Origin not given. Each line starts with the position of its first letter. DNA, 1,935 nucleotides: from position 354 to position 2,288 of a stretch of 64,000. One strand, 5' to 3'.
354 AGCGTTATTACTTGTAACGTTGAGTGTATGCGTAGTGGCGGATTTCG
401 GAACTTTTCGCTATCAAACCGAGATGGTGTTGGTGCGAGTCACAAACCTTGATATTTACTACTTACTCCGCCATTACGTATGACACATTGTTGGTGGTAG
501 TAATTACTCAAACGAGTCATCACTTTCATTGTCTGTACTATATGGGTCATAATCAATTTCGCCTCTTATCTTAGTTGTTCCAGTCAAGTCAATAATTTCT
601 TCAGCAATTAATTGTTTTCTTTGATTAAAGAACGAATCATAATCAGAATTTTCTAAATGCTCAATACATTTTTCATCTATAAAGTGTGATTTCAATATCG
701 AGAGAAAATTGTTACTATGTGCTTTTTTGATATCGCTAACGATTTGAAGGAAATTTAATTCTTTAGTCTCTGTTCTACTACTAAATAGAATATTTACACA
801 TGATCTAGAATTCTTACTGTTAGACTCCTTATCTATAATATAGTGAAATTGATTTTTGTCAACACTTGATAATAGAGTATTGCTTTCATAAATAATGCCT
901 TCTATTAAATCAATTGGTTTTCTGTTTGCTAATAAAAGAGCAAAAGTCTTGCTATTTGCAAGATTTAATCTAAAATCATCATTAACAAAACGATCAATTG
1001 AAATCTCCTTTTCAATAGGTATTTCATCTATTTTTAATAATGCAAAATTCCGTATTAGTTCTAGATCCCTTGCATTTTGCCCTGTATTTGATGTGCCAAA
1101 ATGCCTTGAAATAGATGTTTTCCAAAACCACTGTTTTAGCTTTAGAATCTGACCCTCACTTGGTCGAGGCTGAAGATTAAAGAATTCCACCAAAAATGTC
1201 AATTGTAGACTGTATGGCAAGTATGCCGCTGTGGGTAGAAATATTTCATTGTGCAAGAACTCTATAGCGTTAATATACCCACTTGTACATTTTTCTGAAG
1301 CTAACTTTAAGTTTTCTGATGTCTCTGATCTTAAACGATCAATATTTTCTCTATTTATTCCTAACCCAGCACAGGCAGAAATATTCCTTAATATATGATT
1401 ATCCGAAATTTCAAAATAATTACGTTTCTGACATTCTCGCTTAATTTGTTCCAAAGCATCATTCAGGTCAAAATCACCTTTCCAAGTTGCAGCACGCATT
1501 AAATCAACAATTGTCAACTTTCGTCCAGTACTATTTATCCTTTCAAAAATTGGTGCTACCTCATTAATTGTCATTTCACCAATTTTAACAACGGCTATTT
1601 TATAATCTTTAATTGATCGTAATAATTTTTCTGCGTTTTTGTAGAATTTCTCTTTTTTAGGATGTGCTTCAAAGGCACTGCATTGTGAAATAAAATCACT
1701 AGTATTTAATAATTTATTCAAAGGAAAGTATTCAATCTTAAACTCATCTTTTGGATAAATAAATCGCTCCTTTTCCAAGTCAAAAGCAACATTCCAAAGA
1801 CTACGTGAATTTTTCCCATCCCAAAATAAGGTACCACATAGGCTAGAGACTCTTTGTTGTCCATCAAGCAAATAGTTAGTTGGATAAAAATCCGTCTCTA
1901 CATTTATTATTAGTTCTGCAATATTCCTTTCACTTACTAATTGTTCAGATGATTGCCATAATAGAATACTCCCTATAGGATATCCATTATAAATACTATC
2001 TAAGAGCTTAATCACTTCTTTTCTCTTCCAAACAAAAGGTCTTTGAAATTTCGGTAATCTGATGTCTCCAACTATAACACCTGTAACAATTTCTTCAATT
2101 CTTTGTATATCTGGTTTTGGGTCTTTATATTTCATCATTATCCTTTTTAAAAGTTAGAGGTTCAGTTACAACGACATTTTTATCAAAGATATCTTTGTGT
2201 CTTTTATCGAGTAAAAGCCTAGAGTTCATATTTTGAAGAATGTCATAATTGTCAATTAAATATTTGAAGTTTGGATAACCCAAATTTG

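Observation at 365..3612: Decayed integron-like platform carrying one two-gene cassette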

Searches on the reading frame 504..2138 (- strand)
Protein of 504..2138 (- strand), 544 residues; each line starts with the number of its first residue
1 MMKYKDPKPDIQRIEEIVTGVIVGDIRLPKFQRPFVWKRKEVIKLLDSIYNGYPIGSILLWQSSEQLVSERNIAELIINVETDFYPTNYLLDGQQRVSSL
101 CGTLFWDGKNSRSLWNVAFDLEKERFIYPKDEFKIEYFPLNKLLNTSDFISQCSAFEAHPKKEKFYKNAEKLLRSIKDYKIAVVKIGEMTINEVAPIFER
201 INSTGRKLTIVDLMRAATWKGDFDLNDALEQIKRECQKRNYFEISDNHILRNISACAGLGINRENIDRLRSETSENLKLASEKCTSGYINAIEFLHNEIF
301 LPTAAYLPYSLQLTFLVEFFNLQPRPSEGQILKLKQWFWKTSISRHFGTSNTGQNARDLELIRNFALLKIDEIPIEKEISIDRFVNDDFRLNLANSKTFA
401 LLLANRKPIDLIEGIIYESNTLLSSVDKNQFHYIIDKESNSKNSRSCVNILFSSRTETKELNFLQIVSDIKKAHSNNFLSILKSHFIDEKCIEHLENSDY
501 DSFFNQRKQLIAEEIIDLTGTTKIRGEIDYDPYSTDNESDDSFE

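Call 4: search_protein_families(library=padloc, proteins=[window:504-2138:-], max_evalue=0.1)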
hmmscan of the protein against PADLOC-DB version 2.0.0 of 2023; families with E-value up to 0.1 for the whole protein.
window:504-2138:- (544 aa): 9 families
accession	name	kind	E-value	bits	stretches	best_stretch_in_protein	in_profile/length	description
PDLC04709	PDC-M55C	-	1.5e-88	295.8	1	6-517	9-532/554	-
PDLC04151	HEC-05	-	7.8e-24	82.3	2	12-101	26-127/600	-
PDLC04150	HEC-05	-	4.9e-14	50.1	2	14-73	10-69/583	-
PDLC04153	HEC-05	-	7.1e-12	42.3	1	11-82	6-77/621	-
PDLC04152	HEC-05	-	6.6e-10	36.1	2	14-66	9-64/566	-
PDLC04027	PD-T4-2_A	-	4e-05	20.8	2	29-59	56-86/363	-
PDLC04155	HEC-06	-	0.00013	18.6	1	24-96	19-79/562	-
PDLC02792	SspE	-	0.0033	13.8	1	28-53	26-51/771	SspE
PDLC03669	Control_protein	-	0.033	12.5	1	470-520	46-95/96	control protein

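Call 6: search_protein_families(library=pfam, proteins=[window:504-2138:-], max_evalue=0.1)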
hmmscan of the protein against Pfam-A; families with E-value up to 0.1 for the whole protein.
window:504-2138:- (544 aa): 2 families
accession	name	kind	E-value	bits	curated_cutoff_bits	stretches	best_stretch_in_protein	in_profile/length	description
PF03235.19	GmrSD_N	-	4.4e-30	105.7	33.2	1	14-217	1-197/199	GmrSD restriction endonuclease, N-terminal domain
PF11495.14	Regulator_TrmB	-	0.094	12.4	22.2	0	419-479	23-83/233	Archaeal transcriptional regulator TrmB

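Call 7: search_protein_families(library=ncbifam, proteins=[window:504-2138:-], max_evalue=0.1)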
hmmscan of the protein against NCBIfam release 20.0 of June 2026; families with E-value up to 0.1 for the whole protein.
window:504-2138:- (544 aa): 0 families

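Call 13: find_encoding_contigs(protein=window:504-2138:-, flank=10000, max_places=6)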
Protein window:504-2138:- (544 aa): no gene with exactly this product is on record in the collection.

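Call 32: find_homologous_proteins(query=window:504-2138:-, max_evalue=1e-10)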
Query window:504-2138:- (544 aa): 1830 proteins with E <= 1e-10 among 8000 candidates; the best 120 are listed.
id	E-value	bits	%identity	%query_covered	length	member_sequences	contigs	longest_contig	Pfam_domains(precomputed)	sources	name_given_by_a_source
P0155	0.0e+0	1218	100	100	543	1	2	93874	PF03235.20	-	-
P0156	1.0e-236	805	64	100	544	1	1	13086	PF03235.20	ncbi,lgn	ncbi:MAG: DUF262 domain-containing protein [Bacteroidota bacterium]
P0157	1.8e-236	804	68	97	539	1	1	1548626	PF03235.20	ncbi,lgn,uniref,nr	ncbi:hypothetical protein SAMN03080594_101995 [Arenibacter palladensis]|uniref:GmrSD restriction end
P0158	2.6e-236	803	65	100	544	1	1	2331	PF03235.20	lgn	-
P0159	3.4e-236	803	67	97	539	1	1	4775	PF03235.20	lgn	-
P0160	4.1e-233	793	67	97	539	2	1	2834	PF03235.20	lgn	-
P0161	5.7e-215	733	63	96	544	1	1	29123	PF03235.20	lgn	-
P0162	4.1e-213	727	61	99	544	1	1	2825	PF03235.20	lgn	-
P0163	3.5e-212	724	62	96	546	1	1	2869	PF03235.20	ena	-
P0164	7.1e-211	720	61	96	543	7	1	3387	PF03235.20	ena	-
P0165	9.6e-210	716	62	95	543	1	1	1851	PF03235.20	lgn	-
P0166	1.4e-209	715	62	96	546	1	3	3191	PF03235.20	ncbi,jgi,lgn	jgi:hypothetical protein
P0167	2.9e-209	714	61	96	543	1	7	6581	PF03235.20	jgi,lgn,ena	-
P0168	1.3e-207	709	60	99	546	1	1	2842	PF03235.20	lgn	-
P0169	3.0e-207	708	60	100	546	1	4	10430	PF03235.20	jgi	jgi:hypothetical protein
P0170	5.5e-207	707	61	99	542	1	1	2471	PF03235.20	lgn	-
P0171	8.9e-207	706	61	95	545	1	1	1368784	PF03235.20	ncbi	ncbi:GmrSD restriction endonuclease domain-containing protein [Hymenobacter tenuis]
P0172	1.0e-205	703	61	96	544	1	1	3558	PF03235.20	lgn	-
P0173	5.7e-205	700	58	100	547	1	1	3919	PF03235.20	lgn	-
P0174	1.7e-202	692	58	100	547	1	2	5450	PF03235.20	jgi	jgi:hypothetical protein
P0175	4.0e-201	687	59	95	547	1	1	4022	PF03235.20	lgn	-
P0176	2.0e-199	682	60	98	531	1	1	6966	PF03235.20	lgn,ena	-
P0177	5.5e-194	664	56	100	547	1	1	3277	PF03235.20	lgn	-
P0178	1.6e-186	639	58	98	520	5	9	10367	PF03235.20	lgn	-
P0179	5.7e-183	627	57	98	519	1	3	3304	PF03235.20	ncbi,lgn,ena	-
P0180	2.7e-182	625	57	98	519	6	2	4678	PF03235.20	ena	-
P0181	7.7e-181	620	57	98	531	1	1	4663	PF03235.20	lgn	-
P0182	5.7e-180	618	56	98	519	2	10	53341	PF03235.20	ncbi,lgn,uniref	ncbi:DUF262 domain-containing protein [uncultured Chryseobacterium sp.]|uniref:GmrSD restriction end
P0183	1.9e-179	616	53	95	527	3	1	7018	PF03235.20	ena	-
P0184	1.8e-177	609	53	96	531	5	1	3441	PF03235.20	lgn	-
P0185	3.6e-177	608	53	94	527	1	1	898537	PF03235.20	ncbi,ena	-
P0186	5.9e-177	608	55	94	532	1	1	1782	PF03235.20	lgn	-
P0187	3.9e-174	598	52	94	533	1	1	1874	PF03235.20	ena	-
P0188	4.7e-174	598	53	94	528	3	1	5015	PF03235.20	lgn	-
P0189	7.3e-173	594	53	94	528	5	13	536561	PF03235.20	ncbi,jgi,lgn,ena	-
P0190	1.0e-172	594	52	94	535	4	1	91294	PF03235.20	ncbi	ncbi:MAG: DUF262 domain-containing protein [Bacteroidota bacterium]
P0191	2.6e-172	592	53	94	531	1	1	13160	PF03235.20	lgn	-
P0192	1.6e-171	590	51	95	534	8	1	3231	PF03235.20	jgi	jgi:hypothetical protein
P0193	7.5e-171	587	52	95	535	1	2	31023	PF03235.20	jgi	jgi:hypothetical protein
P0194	1.4e-170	587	50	94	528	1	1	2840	PF03235.20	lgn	-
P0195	2.5e-170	586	51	97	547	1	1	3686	PF03235.20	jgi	jgi:hypothetical protein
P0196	2.9e-170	586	51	95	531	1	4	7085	PF03235.20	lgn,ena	-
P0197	4.4e-170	585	50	95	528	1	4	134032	PF03235.20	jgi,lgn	jgi:hypothetical protein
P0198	6.3e-170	584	51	95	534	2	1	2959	PF03235.20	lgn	-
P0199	7.1e-170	584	51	95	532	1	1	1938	PF03235.20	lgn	-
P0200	1.9e-169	583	50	95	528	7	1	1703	PF03235.20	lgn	-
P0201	2.9e-169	582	50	95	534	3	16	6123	PF03235.20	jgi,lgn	-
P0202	3.2e-169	582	50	94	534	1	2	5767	PF03235.20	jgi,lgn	-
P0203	3.2e-169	582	50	96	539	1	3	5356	PF03235.20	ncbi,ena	-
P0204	1.1e-168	580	53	95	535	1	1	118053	PF03235.20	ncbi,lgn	-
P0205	3.0e-168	579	49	96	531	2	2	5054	PF03235.20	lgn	-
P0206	3.8e-168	579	50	95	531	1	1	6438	PF03235.20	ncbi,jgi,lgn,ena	-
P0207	3.8e-168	579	51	95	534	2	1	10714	PF03235.20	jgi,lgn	jgi:hypothetical protein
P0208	4.2e-168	578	50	96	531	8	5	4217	PF03235.20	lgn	-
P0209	7.0e-168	578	52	93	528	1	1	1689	PF03235.20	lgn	-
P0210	8.8e-168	577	52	95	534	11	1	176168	PF03235.20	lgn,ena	-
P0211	8.8e-168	577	50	94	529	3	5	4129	PF03235.20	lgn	-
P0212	1.4e-167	577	50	95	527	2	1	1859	PF03235.20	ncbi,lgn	-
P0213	1.6e-167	576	51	95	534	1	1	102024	PF03235.20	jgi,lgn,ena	-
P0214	3.2e-167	575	53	94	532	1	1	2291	PF03235.20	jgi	jgi:hypothetical protein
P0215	3.4e-167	575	50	95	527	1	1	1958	PF03235.20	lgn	-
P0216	4.6e-167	575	58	80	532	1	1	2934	PF03235.20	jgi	jgi:hypothetical protein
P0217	5.2e-167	575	50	95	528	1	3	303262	PF03235.20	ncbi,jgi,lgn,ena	-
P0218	1.0e-166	574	51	96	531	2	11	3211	PF03235.20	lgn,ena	-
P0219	1.1e-166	574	50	94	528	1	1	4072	PF03235.20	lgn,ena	-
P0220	1.2e-166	574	50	95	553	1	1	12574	PF03235.20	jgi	jgi:hypothetical protein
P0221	5.3e-166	571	51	95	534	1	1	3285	PF03235.20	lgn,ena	-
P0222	5.9e-166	571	50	96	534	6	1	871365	PF03235.20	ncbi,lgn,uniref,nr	ncbi:DUF262 domain-containing protein [Bacillus inaquosorum]|uniref:DUF262 domain-containing protein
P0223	1.7e-165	570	50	95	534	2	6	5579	PF03235.20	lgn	-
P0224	1.8e-165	570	50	94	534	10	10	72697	PF03235.20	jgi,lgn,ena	-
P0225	1.9e-165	570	53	94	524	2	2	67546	PF03235.20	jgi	jgi:hypothetical protein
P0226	3.9e-165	569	51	95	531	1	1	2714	PF03235.20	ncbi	-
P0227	5.3e-165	568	51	94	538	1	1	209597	PF03235.20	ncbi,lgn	-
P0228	6.4e-165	568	51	96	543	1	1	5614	PF03235.20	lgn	-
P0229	6.7e-165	568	50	95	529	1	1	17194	PF03235.20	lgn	-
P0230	9.0e-165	567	51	96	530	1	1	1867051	PF03235.20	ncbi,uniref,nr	ncbi:DUF262 domain-containing protein [Thalassobacillus devorans]|uniref:DUF262 domain-containing pr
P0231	1.3e-164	567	49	96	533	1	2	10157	PF03235.20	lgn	-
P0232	1.6e-164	567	52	93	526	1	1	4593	PF03235.20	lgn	-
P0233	1.6e-164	567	49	96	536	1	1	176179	PF03235.20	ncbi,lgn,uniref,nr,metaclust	ncbi:DUF262 domain-containing protein [Halobacillus kuroshimensis]|uniref:DUF262 domain-containing p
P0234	1.7e-164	567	49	95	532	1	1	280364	PF03235.20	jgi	jgi:hypothetical protein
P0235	2.4e-164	566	52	95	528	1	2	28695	PF03235.20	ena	-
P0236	2.7e-164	566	49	95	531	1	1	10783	PF03235.20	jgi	-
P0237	3.1e-164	566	50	94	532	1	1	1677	PF03235.20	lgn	-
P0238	4.0e-164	565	50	94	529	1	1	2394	PF03235.20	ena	-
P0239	4.3e-164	565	49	95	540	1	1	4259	PF03235.20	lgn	-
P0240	5.8e-164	565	50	94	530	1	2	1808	PF03235.20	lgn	-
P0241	7.8e-164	564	50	94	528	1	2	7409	PF03235.20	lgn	-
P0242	9.0e-164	564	49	99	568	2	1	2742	PF03235.20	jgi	-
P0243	1.1e-163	564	50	95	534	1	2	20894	PF03235.20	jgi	jgi:hypothetical protein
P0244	2.2e-163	563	49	97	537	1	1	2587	PF03235.20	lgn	-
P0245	2.7e-163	563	50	95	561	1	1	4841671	PF03235.20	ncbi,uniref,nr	ncbi:GmrSD restriction endonuclease domain-containing protein [Bacillus infantis]|uniref:GmrSD restr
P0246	3.5e-163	562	51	95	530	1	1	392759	PF03235.20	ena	-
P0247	5.5e-163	562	56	80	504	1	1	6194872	PF03235.20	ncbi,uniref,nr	ncbi:DUF262 domain-containing protein [Cohnella algarum]|uniref:DUF262 domain-containing protein n=1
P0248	7.2e-163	561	53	94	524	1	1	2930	PF03235.20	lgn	-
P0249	1.1e-162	561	50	96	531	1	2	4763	PF03235.20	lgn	-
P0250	1.2e-162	560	52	95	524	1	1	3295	PF03235.20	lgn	-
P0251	1.4e-162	560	50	95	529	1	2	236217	PF03235.20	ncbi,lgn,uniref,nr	ncbi:GmrSD restriction endonuclease domain-containing protein [Priestia endophytica]|uniref:GmrSD re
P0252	8.8e-162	558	49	95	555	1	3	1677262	PF03235.20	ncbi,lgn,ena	ncbi:GmrSD restriction endonuclease domain-containing protein [Clostridium perfringens]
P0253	2.5e-161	556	49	95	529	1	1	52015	PF03235.20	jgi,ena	-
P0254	2.5e-161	556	51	95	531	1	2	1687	PF03235.20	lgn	-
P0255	3.3e-161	556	49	95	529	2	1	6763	PF03235.20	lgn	-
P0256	4.6e-161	555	50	95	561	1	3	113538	PF03235.20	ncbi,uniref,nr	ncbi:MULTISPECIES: GmrSD restriction endonuclease domain-containing protein [Bacillus]|uniref:GmrSD 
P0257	4.8e-161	555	50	95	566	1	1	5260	PF03235.20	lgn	-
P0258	5.1e-161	555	48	99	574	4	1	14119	PF03235.20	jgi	-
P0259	7.0e-161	555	49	95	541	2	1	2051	PF03235.20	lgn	-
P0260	1.2e-160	554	50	95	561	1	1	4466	PF03235.20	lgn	-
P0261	5.7e-160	552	48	96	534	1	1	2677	PF03235.20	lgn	-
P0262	9.1e-160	551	49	96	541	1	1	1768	PF03235.20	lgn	-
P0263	9.5e-160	551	50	94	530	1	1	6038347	PF03235.20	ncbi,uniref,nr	ncbi:DUF262 domain-containing protein [Paenibacillus durus]|uniref:DUF262 domain-containing protein 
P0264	1.3e-159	550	49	95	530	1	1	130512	PF03235.20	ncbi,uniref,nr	ncbi:DUF262 domain-containing protein [Alkalicoccobacillus murimartini]|uniref:GmrSD restriction end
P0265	1.5e-159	550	47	96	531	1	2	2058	PF03235.20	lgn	-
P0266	2.3e-159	550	49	96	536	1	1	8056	PF03235.20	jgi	jgi:hypothetical protein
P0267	2.5e-159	549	49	95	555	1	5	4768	PF03235.20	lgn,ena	-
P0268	3.5e-159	549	48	99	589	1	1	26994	PF03235.20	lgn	-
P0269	3.6e-159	549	50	95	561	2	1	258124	PF03235.20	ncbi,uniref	ncbi:GmrSD restriction endonuclease domain-containing protein [Bacillus sp. OTU2372]|uniref:GmrSD re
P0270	2.5e-158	546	49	93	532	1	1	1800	PF03235.20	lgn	-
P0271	2.6e-158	546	49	94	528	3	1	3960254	PF03235.20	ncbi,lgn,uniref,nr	ncbi:DUF262 domain-containing protein [Lysinibacillus louembei]|uniref:DUF262 domain-containing prot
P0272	3.3e-158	546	49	96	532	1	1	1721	PF03235.20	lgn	-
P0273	3.9e-158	546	48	95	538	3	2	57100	PF03235.20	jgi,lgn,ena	-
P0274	6.0e-158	545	49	94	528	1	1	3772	PF03235.20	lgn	-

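Call 33: find_encoding_contigs(protein=P0157, flank=6000, max_places=2)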
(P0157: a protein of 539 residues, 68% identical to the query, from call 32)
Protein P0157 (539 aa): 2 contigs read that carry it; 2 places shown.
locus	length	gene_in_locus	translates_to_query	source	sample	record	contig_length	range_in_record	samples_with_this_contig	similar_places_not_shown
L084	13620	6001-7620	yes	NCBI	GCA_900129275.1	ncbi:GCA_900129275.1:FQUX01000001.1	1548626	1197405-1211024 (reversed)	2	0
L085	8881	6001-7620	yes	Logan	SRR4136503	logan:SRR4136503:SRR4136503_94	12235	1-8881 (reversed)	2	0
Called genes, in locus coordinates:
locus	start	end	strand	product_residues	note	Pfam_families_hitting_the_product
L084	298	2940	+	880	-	-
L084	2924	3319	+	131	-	-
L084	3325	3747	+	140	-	-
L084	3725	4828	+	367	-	PF04055:Radical_SAM, PF13186:SPASM (weak)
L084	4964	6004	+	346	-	PF16872:putAbiC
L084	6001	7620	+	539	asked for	PF03235:GmrSD_N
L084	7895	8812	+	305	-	PF02219:MTHFR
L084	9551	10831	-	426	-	PF00206:Lyase_1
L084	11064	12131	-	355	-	PF01546:Peptidase_M20, PF07687:M20_dimer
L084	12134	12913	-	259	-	PF00696:AA_kinase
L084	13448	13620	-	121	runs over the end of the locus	PF04480:DUF559, PF18741:MTES_1575 (weak)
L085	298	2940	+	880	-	-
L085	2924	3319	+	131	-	-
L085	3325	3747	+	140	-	-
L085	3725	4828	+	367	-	PF04055:Radical_SAM, PF13186:SPASM (weak)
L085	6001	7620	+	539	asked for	PF03235:GmrSD_N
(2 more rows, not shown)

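Call 34: find_encoding_contigs(protein=P0156, flank=6000, max_places=2)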
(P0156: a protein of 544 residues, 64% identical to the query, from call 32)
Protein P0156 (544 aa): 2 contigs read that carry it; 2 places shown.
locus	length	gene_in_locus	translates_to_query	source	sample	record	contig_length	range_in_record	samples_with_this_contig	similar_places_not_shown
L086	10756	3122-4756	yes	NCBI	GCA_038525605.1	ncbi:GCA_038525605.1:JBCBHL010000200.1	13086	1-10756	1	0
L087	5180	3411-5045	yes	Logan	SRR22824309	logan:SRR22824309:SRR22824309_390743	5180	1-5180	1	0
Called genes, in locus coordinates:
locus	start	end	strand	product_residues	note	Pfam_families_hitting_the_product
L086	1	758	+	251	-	PF08450:SGL (faint), PF01731:Arylesterase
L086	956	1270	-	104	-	-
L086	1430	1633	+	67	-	PF13443:HTH_26 (weak), PF01381:HTH_3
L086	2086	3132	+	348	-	PF16872:putAbiC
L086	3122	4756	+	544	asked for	PF03235:GmrSD_N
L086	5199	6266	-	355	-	PF01548:DEDD_Tnp_IS110, PF02371:Transposase_20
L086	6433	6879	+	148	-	-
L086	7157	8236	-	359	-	PF12902:Ferritin-like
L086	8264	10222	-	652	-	-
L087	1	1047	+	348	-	?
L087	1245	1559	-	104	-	-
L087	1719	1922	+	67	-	PF13443:HTH_26 (weak), PF01381:HTH_3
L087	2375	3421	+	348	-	PF16872:putAbiC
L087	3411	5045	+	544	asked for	PF03235:GmrSD_N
